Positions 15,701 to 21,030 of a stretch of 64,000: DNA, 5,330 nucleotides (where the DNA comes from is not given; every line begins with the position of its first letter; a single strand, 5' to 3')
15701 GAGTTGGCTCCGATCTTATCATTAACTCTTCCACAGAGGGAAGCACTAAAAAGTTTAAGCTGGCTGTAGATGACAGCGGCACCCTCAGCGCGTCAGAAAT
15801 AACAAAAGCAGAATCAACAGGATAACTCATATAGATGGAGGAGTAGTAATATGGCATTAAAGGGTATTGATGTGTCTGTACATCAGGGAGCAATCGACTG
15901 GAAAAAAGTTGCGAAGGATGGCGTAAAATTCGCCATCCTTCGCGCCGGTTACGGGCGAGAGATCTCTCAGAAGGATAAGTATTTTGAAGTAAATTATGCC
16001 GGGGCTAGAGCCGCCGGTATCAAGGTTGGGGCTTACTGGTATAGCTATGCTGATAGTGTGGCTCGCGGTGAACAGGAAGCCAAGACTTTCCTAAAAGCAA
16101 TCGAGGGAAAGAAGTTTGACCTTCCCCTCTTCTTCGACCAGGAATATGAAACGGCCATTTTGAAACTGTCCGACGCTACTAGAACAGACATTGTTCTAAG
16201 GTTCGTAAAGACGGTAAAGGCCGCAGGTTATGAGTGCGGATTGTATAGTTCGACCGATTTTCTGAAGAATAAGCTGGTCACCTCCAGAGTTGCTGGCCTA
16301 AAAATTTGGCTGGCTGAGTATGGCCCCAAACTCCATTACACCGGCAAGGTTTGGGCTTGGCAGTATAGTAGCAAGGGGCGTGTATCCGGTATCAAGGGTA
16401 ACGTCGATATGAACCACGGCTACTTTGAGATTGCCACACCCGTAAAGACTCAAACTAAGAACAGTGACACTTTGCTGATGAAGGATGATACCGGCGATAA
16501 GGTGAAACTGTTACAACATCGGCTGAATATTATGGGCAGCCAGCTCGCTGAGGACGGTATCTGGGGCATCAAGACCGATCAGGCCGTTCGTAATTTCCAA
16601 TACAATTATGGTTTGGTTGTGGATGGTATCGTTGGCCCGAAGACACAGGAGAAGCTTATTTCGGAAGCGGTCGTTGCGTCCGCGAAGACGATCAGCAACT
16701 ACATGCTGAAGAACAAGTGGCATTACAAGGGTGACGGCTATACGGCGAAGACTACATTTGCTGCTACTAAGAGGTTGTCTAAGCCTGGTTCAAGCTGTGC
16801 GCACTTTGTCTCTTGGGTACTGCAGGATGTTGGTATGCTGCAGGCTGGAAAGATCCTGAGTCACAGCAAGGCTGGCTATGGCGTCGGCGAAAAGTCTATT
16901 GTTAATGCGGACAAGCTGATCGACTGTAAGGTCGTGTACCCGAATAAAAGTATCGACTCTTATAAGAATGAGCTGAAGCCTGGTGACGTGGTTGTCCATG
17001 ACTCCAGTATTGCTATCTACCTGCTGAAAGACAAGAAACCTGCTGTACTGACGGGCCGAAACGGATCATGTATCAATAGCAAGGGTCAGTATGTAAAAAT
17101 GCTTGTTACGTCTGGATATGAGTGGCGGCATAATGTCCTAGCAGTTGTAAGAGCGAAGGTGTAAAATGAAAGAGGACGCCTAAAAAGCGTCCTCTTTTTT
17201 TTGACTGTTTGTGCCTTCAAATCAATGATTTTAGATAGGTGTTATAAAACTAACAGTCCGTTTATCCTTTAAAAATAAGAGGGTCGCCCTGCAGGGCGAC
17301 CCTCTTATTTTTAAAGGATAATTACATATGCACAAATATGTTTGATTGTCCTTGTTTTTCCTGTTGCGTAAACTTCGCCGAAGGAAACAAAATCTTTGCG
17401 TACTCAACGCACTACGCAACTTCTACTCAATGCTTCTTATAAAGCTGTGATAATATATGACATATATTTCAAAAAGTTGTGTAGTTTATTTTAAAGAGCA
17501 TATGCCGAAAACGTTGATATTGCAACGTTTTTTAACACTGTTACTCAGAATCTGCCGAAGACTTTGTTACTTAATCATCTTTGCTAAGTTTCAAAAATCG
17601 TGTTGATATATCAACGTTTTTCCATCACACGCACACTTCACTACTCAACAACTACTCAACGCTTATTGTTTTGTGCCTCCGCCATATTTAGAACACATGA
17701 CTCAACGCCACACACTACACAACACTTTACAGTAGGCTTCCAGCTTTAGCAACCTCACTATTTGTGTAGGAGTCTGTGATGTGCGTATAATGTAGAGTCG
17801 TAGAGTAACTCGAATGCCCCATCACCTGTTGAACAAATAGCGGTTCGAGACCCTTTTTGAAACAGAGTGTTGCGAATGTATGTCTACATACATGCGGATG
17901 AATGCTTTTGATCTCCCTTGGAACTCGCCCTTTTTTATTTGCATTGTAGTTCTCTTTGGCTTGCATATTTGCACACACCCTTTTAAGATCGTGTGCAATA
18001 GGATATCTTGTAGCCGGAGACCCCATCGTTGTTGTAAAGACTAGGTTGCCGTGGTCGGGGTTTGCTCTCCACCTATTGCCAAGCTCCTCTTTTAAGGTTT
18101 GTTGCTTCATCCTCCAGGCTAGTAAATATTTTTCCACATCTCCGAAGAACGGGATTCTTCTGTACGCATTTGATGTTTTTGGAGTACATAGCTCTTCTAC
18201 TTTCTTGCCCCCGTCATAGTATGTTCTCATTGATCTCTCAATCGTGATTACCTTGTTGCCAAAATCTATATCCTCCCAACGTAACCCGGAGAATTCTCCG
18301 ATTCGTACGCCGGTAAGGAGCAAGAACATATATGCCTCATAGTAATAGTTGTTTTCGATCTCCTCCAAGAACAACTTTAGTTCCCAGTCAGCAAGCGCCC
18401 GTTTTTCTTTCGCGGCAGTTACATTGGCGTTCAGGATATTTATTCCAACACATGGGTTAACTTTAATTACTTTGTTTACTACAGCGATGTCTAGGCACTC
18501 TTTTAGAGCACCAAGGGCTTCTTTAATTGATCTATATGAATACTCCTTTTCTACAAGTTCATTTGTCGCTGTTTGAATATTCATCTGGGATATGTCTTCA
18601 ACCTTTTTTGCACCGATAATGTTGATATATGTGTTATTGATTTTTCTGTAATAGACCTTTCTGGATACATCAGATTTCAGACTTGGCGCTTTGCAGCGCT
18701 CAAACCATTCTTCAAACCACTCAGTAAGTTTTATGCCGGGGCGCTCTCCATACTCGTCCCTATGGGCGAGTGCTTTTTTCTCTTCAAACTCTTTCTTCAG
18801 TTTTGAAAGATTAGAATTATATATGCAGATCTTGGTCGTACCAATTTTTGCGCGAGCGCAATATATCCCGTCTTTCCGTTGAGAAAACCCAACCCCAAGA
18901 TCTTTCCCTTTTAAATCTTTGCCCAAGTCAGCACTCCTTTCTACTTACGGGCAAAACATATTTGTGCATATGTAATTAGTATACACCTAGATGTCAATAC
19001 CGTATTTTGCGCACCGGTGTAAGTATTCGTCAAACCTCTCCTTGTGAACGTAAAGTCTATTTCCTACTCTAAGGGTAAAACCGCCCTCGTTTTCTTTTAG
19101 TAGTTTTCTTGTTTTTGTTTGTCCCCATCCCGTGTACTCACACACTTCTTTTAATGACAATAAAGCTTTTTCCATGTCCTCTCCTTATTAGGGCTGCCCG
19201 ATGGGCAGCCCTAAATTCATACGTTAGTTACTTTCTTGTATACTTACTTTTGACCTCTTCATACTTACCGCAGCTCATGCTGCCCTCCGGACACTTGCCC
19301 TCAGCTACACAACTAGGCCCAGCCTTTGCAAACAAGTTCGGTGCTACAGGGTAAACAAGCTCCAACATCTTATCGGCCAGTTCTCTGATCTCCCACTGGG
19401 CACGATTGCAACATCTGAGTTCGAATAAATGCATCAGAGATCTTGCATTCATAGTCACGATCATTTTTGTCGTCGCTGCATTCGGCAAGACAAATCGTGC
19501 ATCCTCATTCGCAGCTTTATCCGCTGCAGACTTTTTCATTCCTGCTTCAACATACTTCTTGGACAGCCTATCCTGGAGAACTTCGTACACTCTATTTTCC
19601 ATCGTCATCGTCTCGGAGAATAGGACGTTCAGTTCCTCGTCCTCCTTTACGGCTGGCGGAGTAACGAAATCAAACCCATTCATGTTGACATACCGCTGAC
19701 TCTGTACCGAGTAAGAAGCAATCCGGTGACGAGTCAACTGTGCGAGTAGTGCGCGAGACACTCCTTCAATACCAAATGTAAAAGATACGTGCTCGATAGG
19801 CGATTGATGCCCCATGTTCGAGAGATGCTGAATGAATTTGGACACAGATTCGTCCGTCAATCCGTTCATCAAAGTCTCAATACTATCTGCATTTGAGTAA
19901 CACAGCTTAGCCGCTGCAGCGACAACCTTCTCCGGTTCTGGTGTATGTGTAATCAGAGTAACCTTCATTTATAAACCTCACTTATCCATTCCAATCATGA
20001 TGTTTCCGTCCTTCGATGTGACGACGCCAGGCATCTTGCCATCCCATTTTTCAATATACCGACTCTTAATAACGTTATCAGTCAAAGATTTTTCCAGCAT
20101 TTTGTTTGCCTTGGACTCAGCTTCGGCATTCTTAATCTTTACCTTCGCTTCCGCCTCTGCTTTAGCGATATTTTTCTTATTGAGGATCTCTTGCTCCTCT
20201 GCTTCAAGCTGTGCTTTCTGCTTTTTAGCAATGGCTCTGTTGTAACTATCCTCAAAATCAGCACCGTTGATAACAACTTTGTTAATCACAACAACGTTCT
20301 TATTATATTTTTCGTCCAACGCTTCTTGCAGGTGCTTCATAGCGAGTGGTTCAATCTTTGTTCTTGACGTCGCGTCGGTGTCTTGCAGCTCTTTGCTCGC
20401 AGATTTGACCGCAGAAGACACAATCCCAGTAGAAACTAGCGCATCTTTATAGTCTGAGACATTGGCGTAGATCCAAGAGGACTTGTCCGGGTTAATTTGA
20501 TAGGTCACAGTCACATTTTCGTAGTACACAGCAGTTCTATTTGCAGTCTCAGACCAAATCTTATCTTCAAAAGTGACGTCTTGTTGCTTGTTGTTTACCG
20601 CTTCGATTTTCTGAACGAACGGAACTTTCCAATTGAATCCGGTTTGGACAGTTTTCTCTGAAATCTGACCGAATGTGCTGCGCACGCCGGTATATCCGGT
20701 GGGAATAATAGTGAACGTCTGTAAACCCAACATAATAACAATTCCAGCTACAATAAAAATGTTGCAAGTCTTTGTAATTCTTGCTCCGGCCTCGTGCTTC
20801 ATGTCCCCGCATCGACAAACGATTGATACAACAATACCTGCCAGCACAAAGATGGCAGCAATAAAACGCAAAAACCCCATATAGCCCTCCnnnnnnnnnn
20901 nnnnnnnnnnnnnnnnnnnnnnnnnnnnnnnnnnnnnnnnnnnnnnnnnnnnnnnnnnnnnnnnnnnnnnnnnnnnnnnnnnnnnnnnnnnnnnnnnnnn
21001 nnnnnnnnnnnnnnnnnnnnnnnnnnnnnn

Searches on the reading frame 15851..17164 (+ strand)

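Call 13: search_protein_families(library=phrogs, proteins=[window:15851-17164:+], max_evalue=0.00001)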
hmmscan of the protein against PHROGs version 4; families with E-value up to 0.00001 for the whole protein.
window:15851-17164:+ (437 aa): 9 families
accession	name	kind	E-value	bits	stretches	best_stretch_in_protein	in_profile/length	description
phrog_291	-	lysis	1.4e-54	186.7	1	1-373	111-477/509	endolysin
phrog_6219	-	lysis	6.7e-45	155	1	4-226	3-220/326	endolysin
phrog_6745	-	lysis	6e-41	141.6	1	2-175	3-184/396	endolysin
phrog_1224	-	head and packaging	3.2e-16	60.6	1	208-274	3-69/438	endolysin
phrog_2649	-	lysis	6.8e-16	59.9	1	199-274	165-240/261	endolysin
phrog_1493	-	lysis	6.1e-14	53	1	208-295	238-333/394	endolysin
phrog_3084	-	lysis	1.2e-09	38.7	1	5-188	161-351/468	endolysin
phrog_1512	-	lysis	4.9e-09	37.6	1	187-285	150-258/314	endolysin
phrog_6707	-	lysis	3.8e-08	33.6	1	213-267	183-240/311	endolysin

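Call 50: search_protein_families(library=pfam, proteins=[window:15851-17164:+], max_evalue=0.001)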
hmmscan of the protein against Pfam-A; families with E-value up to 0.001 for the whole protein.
window:15851-17164:+ (437 aa): 3 families
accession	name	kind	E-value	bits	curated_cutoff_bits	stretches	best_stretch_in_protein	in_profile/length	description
PF01183.26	Glyco_hydro_25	-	9.3e-34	117.7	27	1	6-181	1-180/180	Glycosyl hydrolases family 25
PF01471.23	PG_binding_1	-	3.8e-15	56.3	23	1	214-269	1-57/57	Putative peptidoglycan binding domain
PF09374.15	PG_binding_3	-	0.00011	22.7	24.6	0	218-247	3-32/76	Predicted Peptidoglycan domain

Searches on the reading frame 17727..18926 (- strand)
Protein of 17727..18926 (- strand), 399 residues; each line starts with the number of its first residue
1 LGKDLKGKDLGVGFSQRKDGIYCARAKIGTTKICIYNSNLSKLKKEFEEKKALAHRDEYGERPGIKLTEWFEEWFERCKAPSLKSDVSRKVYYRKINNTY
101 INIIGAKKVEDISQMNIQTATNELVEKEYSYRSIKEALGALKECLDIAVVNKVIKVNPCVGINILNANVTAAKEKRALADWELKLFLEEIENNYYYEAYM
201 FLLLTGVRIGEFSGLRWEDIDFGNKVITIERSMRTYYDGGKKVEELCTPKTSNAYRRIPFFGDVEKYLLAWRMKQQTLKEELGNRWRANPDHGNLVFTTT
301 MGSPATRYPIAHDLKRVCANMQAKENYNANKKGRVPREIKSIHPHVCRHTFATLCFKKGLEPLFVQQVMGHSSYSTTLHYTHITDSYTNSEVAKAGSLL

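Call 13: search_protein_families(library=phrogs, proteins=[window:17727-18926:-], max_evalue=0.00001)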
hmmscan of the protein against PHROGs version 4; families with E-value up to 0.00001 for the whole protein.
window:17727-18926:- (399 aa): 4 families
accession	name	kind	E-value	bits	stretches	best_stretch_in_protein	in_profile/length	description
phrog_1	-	integration and excision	1.2e-61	210.8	1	14-395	116-447/611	integrase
phrog_216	-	integration and excision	4.6e-27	95.9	1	140-393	21-234/301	integrase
phrog_7685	-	integration and excision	7.8e-09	36.4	1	250-390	123-230/240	integrase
phrog_7269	-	integration and excision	9.9e-07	29.6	1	344-394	30-80/89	integrase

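Call 54: find_related_loci(query=window:17727-18926:-, collection=genome_contigs, flank=3000)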
Query window:17727-18926:- (399 aa) in genome_contigs; peptide patterns used: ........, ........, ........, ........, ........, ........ (x = any residue, [..] = any of these).
484 stretches matched a pattern; 17 encode a relative of the query (tblastn E <= 1e-3); 17 distinct loci.
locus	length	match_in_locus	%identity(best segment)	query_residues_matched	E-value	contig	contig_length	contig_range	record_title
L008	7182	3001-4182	43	1-394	8e-102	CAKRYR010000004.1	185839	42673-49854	MAG: uncultured Lachnospiraceae bacterium isolate REFINED_METABAT215_TOP10_CONTIGS_1500_ASSEMBLY_K77_MERGED__Nepal_MoBio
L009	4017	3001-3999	42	1-336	3e-79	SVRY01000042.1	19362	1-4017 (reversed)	MAG: Oscillospiraceae bacterium isolate SIG655 NODE_52068_length_19362_cov_2.643254, whole genome shotgun sequence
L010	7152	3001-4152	37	14-398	2e-79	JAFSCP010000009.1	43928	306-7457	MAG: Bacillota bacterium isolate RGIG3020 Goat_Rectum-3__c176800, whole genome shotgun sequence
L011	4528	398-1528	25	1-387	6e-26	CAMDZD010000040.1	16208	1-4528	MAG: uncultured Clostridia bacterium isolate SRR11489789_bin.4_metaWRAP_v1.3_MAG genome assembly, contig: ERZ11466733.50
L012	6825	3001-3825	24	93-392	2e-21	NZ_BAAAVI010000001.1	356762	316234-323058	Streptosporangium fragile strain JCM 6242 sequence001, whole genome shotgun sequence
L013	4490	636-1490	27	69-384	2e-17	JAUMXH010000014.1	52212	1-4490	MAG: Bacillota bacterium isolate S15M_Sa_59 NODE_335_length_52212_cov_18.733861, whole genome shotgun sequence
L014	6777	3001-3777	24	67-374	5e-15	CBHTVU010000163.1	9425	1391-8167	MAG TPA_asm: uncultured Gammaproteobacteria bacterium isolate ERR14722427_concoct_26 genome assembly, contig: ERZ2733682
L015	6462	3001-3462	27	200-382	2e-14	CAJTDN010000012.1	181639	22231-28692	Lachnospiraceae bacterium isolate A96_90.MI.DSS genome assembly, contig: MGBC000092.12, whole genome shotgun sequence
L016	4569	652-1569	24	57-382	2e-12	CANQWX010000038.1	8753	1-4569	MAG: uncultured Clostridia bacterium isolate Lapin-020__bin18 genome assembly, contig: Lapin-020__NODE_11948_length_8753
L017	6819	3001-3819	23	84-382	3e-12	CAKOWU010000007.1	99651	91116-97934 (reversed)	MAG: uncultured Bacilli bacterium isolate REFINED_METABAT215_TOP10_CONTIGS_1500_ASSEMBLY_K77_MERGED__Hadza_MoBio_hadza-E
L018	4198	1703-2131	25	205-386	6e-9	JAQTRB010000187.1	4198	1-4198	MAG: Syntrophales bacterium isolate STB_153 NODE_73544_length_4198_cov_3.480717_Sandtown_B, whole genome shotgun sequenc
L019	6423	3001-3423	24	205-384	2e-8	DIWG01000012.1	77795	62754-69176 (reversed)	MAG TPA_asm: Syntrophaceae bacterium UBA6112 UBA6112_contig_1721, whole genome shotgun sequence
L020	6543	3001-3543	23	85-258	4e-8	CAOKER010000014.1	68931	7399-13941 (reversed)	MAG TPA_asm: uncultured Eubacteriales bacterium isolate SRR17622767_bin.71_metawrap_v1.3_MAG genome assembly, contig: NO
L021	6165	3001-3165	45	177-229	1e-7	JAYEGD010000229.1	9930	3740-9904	MAG: Campylobacterota bacterium isolate MAG255 MAG255_229, whole genome shotgun sequence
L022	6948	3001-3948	23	81-379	6e-7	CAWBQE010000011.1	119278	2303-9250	MAG: uncultured Acidobacteriaceae bacterium isolate MFD04463.bin.2.79 genome assembly, contig: contig_32758, whole genom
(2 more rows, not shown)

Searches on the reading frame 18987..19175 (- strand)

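Call 85: search_protein_families(library=pfam, proteins=[window:18987-19175:-], max_evalue=0.01)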
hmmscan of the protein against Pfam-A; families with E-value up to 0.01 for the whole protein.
window:18987-19175:- (62 aa): 2 families
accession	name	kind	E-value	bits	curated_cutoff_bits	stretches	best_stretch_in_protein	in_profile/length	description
PF09035.16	Tn916-Xis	-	2.5e-07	31.2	22.9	1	3-53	13-64/69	Excisionase from transposon Tn916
PF12728.13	HTH_17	-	3e-07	31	27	1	5-55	1-50/51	Helix-turn-helix domain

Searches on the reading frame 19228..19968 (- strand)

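Call 50: search_protein_families(library=pfam, proteins=[window:19228-19968:-], max_evalue=0.001)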
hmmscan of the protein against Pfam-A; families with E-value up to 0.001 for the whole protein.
window:19228-19968:- (246 aa): 1 family
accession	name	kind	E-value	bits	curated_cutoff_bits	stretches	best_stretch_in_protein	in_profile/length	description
PF02511.20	Thy1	-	1.6e-73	247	24.8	1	4-211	1-191/191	Thymidylate synthase complementing protein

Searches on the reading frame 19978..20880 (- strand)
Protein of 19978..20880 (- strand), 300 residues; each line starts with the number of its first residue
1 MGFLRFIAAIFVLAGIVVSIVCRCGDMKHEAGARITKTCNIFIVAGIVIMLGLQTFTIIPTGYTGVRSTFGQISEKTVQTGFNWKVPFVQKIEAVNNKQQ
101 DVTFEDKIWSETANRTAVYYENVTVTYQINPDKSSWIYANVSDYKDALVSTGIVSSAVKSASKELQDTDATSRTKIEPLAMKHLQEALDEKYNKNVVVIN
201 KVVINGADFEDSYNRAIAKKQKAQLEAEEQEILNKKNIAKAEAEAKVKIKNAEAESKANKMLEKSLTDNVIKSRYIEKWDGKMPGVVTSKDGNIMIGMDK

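Call 50: search_protein_families(library=pfam, proteins=[window:19978-20880:-], max_evalue=0.001)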
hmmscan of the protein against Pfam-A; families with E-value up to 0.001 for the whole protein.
window:19978-20880:- (300 aa): 1 family
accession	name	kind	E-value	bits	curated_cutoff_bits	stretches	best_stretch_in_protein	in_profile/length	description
PF01145.31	Band_7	-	7.5e-16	59.1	23.6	1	57-245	1-176/176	SPFH domain / Band 7 family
